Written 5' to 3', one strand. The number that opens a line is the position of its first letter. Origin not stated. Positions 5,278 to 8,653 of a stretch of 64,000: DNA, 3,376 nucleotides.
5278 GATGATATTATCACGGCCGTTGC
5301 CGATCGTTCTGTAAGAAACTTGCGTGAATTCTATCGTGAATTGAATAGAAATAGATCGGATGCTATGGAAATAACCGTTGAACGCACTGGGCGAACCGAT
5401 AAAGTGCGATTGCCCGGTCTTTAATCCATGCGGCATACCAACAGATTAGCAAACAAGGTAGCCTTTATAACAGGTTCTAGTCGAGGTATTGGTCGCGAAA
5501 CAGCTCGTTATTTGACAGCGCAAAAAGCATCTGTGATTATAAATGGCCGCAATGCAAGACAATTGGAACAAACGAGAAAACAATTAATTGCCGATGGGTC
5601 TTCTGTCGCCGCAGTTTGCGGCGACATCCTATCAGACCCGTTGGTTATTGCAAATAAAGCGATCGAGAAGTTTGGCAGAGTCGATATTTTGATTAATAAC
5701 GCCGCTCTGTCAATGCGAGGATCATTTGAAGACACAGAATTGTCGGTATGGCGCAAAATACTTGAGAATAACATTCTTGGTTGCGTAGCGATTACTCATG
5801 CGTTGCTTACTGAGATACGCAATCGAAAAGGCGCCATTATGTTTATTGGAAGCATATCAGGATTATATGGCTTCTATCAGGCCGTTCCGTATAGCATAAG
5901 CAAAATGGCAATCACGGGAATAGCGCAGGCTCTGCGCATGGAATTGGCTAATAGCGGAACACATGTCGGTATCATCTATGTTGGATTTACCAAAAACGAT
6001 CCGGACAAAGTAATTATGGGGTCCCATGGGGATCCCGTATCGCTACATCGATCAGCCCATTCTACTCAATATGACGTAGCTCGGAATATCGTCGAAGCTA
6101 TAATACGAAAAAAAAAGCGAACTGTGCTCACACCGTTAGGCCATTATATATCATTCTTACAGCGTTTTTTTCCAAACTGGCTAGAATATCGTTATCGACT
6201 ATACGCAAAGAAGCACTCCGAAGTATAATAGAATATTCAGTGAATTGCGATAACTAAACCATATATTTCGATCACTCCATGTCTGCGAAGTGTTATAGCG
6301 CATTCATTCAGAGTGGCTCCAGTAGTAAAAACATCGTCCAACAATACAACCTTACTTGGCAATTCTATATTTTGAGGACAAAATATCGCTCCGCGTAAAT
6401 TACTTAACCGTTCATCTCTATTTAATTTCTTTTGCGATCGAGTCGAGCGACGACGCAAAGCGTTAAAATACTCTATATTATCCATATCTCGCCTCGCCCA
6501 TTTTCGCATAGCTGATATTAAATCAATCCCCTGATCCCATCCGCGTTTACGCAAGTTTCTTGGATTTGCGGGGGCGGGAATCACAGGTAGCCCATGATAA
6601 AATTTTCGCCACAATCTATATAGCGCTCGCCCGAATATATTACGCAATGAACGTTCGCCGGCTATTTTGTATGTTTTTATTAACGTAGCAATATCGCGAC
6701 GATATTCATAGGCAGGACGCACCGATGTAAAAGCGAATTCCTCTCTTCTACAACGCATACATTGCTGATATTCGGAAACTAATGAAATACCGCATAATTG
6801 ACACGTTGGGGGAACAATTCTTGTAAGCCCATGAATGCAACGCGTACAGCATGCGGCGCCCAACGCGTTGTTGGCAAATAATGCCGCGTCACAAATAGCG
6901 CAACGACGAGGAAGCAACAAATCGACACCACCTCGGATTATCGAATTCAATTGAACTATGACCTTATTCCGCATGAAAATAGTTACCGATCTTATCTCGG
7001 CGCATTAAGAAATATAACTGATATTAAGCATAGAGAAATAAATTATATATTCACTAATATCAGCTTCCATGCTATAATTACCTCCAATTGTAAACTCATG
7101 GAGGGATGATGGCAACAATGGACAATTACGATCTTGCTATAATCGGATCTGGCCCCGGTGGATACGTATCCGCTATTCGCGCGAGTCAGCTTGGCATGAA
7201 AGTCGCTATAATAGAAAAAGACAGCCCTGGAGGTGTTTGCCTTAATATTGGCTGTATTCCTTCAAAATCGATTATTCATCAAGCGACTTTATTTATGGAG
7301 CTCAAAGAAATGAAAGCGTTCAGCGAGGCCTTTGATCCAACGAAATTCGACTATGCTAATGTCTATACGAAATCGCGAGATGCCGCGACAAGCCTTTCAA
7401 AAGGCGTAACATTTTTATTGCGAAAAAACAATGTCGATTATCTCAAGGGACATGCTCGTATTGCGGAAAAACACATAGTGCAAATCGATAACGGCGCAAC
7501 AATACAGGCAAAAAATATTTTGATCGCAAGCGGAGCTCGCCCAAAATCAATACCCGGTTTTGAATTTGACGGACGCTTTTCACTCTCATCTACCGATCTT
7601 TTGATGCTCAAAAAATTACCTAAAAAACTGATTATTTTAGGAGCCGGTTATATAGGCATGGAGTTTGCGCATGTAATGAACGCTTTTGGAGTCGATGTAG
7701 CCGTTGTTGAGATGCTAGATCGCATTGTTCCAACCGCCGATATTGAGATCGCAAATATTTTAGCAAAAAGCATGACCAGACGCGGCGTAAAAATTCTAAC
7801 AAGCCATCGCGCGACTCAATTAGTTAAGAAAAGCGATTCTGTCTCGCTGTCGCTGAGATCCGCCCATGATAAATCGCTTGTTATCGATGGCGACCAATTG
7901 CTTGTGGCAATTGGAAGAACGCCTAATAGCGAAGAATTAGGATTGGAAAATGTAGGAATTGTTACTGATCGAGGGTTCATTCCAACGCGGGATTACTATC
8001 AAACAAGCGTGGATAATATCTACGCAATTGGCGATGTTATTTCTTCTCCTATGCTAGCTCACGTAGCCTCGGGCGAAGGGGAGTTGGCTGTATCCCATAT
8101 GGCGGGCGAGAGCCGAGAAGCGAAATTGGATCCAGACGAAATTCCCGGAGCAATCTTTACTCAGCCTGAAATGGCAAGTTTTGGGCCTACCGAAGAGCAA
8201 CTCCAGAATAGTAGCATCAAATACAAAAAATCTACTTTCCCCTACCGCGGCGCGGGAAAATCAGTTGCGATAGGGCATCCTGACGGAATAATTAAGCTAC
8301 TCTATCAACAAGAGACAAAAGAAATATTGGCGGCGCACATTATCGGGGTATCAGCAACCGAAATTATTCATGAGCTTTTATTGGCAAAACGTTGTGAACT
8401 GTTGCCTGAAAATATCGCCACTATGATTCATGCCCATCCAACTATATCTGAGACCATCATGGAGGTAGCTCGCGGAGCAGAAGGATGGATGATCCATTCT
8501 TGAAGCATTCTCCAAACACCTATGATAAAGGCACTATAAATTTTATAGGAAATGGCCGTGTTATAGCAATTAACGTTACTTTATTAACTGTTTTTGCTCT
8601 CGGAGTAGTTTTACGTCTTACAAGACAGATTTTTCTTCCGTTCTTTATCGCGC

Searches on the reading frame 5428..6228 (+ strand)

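Call 59: search_protein_families(library=pfam, proteins=[window:5428-6228:+])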
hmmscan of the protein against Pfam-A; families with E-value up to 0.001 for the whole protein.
window:5428-6228:+ (266 aa): 4 families
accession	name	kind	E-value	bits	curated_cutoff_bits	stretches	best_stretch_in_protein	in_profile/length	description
PF00106.31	adh_short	-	1.8e-40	138.9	26.6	1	10-191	1-185/195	short chain dehydrogenase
PF13561.12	adh_short_C2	-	3.5e-25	89.4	27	1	18-193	5-181/236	Enoyl-(Acyl carrier protein) reductase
PF08659.16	KR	-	6.8e-10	39.6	22.6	1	13-171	4-165/180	KR domain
PF01370.27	Epimerase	-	7.7e-05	22.6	20.9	1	13-171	2-158/240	NAD dependent epimerase/dehydratase family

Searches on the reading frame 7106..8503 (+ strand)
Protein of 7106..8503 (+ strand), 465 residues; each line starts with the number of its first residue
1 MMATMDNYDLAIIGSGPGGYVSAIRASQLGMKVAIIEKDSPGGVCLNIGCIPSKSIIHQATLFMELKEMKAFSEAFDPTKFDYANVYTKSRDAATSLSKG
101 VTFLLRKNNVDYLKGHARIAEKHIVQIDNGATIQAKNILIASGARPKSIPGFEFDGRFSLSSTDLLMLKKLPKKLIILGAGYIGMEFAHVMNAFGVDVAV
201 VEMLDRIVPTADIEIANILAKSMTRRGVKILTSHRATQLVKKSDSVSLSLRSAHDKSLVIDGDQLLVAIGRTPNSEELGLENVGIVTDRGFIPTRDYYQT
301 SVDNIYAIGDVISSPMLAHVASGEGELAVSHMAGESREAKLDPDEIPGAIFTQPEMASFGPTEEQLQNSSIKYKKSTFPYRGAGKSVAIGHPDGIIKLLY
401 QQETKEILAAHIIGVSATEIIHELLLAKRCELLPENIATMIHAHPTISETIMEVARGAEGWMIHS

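Call 59: search_protein_families(library=pfam, proteins=[window:7106-8503:+])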
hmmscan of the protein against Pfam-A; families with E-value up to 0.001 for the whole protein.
window:7106-8503:+ (465 aa): 15 families
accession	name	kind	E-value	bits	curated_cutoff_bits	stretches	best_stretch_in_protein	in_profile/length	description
PF07992.20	Pyr_redox_2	-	6.1e-70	236.4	26.1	1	8-325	1-291/291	Pyridine nucleotide-disulphide oxidoreductase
PF02852.28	Pyr_redox_dim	-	3.4e-28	98.5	25.3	1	346-454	1-109/110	Pyridine nucleotide-disulphide oxidoreductase, dimerisation domain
PF00070.33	Pyr_redox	-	1.1e-22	80.7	22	1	174-247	1-75/82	Pyridine nucleotide-disulphide oxidoreductase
PF13738.12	Pyr_redox_3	-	7.1e-10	39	30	1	12-309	2-305/305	Pyridine nucleotide-disulphide oxidoreductase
PF13450.12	NAD_binding_8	-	1.7e-08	35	21.9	1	12-46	1-36/68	NAD(P)-binding Rossmann-like domain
PF03486.20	HI0933_like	-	7.9e-08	32.5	50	0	9-40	2-33/244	HI0933-like protein Rossmann domain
PF00890.30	FAD_binding_2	-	2.1e-07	30.9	20.4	1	9-42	1-34/414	FAD binding domain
PF01134.28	GIDA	-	2.8e-06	27.1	22.1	1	9-71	1-61/391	Glucose inhibited division protein A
PF12831.13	FAD_oxidored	-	1.2e-05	25.2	27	1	9-43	1-36/416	FAD dependent oxidoreductase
PF01494.25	FAD_binding_3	-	3.3e-05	23.7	22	0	9-40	3-34/349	FAD binding domain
PF03721.20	UDPG_MGDP_dh_N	-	6.7e-05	23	27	0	174-214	2-42/187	UDP-glucose/GDP-mannose dehydrogenase family, NAD binding domain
PF02826.25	2-Hacid_dh_C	-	7.5e-05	22.6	25.1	0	173-206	37-70/178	D-isomer specific 2-hydroxyacid dehydrogenase, NAD binding domain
PF01946.23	Thi4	-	9.5e-05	22.2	26.2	0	4-59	14-71/235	Thi4 family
PF01266.30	DAO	-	0.00011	22.3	27.9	0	9-42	1-35/353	FAD dependent oxidoreductase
PF02737.24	3HCDH_N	-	0.00024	21.5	22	0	176-246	3-73/180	3-hydroxyacyl-CoA dehydrogenase, NAD binding domain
